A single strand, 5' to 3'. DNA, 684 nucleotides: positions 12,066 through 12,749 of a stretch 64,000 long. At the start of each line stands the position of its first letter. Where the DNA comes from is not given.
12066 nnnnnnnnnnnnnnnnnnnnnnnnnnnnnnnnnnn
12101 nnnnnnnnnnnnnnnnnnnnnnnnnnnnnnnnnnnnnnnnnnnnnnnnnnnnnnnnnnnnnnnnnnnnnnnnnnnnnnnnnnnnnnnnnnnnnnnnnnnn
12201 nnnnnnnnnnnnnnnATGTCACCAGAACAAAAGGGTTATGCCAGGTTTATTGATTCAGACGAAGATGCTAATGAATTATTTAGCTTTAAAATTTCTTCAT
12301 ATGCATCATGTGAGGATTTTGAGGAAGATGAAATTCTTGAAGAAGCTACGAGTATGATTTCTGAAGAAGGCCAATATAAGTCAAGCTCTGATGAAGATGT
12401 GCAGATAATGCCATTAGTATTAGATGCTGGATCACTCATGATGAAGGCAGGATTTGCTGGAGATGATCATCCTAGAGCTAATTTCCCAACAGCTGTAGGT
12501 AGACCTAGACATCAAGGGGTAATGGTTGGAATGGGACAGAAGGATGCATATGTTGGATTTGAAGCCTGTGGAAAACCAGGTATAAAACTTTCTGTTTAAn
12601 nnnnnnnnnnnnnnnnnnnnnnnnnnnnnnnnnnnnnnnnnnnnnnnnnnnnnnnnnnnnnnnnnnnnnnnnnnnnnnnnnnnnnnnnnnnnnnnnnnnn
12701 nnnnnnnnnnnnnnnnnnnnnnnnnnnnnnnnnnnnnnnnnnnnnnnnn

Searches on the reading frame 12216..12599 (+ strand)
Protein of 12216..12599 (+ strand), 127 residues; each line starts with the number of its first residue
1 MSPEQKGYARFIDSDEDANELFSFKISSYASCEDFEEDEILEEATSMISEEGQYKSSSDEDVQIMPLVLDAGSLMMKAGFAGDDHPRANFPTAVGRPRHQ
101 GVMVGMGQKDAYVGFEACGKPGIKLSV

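Call 54: search_protein_families(library=pfam, proteins=[window:12216-12599:+], max_evalue=0.01)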
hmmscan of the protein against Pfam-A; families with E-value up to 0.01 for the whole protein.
window:12216-12599:+ (127 aa): 1 family
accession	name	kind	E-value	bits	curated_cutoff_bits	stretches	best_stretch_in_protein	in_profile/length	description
PF00022.25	Actin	-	4.5e-11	42.4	27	1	64-119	4-54/410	Actin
